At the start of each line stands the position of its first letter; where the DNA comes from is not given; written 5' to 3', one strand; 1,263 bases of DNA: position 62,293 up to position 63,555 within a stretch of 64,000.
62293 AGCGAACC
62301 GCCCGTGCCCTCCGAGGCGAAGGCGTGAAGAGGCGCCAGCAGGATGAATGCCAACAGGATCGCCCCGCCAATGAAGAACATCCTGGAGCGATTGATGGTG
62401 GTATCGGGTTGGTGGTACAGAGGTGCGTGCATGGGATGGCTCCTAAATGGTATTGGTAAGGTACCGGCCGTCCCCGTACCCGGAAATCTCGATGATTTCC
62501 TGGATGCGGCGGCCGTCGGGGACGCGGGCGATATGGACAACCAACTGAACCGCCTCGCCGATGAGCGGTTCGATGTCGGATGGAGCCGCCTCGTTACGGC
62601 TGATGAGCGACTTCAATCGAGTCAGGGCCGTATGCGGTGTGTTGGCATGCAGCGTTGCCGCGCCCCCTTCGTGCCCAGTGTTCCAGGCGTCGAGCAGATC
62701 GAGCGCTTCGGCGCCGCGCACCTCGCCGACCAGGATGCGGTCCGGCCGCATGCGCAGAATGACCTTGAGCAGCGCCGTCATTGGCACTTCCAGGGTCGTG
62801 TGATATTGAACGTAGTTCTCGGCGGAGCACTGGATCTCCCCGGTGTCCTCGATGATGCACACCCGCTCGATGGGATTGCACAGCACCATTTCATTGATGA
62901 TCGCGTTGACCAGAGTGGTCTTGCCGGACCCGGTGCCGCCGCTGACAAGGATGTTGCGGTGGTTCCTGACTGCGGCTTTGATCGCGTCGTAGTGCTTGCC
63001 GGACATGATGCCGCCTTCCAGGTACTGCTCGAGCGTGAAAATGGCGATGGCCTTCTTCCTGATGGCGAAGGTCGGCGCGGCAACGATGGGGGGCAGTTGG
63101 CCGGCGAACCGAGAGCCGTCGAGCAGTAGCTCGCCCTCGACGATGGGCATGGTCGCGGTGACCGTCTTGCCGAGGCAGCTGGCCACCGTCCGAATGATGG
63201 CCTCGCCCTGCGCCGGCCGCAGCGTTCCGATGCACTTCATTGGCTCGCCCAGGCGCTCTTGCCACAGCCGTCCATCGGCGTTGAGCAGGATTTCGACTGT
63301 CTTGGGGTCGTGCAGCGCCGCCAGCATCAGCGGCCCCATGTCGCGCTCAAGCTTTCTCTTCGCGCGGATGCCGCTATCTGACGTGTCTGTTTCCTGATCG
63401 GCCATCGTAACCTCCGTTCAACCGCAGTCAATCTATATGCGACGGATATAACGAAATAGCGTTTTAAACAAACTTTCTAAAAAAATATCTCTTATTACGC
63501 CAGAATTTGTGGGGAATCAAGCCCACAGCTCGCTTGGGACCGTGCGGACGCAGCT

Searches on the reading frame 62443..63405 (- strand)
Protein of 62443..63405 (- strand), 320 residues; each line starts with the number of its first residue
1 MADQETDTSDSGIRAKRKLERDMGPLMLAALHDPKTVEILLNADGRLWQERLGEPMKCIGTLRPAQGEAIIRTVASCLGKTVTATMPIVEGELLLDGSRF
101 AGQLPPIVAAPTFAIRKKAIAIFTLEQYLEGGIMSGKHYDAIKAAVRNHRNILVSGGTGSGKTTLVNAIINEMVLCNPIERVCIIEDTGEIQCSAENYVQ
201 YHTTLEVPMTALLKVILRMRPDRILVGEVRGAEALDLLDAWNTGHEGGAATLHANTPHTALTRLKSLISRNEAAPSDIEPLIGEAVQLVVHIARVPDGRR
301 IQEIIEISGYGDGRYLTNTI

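Call 15: search_protein_families(library=ncbifam, proteins=[window:62443-63405:-], max_evalue=0.001)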
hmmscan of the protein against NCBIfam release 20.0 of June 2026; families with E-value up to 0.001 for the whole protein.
window:62443-63405:- (320 aa): 19 families
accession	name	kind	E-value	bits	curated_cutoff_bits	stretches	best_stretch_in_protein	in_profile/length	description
NF010469.0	PRK13894.1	subfamily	7.1e-168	557.9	508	1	2-320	2-320/320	conjugal transfer ATPase TrbB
TIGR02782.1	TrbB_P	equivalog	2.3e-130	434.3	304.55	1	14-316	1-302/303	P-type conjugative transfer ATPase TrbB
NF010407.0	PRK13833.1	subfamily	1.5e-101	340.1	499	1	11-318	6-311/323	conjugal transfer protein TrbB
TIGR03819.1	heli_sec_ATPase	hypoth_equivalog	6.6e-53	180.1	373.15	1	14-304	40-338/340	TadA family conjugal transfer-associated ATPase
TIGR02788.1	VirB11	equivalog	9e-52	176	249.95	2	136-304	131-306/308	P-type DNA transfer ATPase VirB11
NF010475.0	PRK13900.1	equivalog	1.1e-35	123.3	389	1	137-302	148-320/333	type IV secretion system ATPase VirB11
NF010425.0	PRK13851.1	equivalog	9.9e-25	87.1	461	1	136-271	149-287/344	type IV secretion system protein VirB11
NF058587.1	archaellum_moto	equivalog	7.2e-24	84.4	550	1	69-311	194-437/527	archaellum flagellar ATPase motor FlaI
NF041000.1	ATPase_ComGA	equivalog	4.7e-18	65.1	300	1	133-271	111-249/267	competence type IV pilus ATPase ComGA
NF053672.1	bindosome_BasE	exception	7.4e-18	64.5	1000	1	70-269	190-393/512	bindosome assembly system ATPase subunit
NF007755.0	PRK10436.1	equivalog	9.2e-17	60.8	617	1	137-267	206-335/465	type II secretion system protein GspE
TIGR02533.1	type_II_gspE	equivalog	1.2e-15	57.1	630.25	1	139-265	232-357/486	type II secretion system ATPase GspE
NF053534.1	T4PilAsmATPsTfpB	equivalog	3.7e-15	55.4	850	1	146-267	333-452/584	type IV pilus assembly ATPase TfpB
TIGR02538.1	type_IV_pilB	equivalog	1.7e-14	53.4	675.65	1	147-266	314-431/564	type IV-A pilus assembly ATPase PilB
TIGR01420.1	pilT_fam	subfamily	1.2e-12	47.8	319.1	1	151-272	124-247/343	PilT/PilU family type 4a pilus ATPase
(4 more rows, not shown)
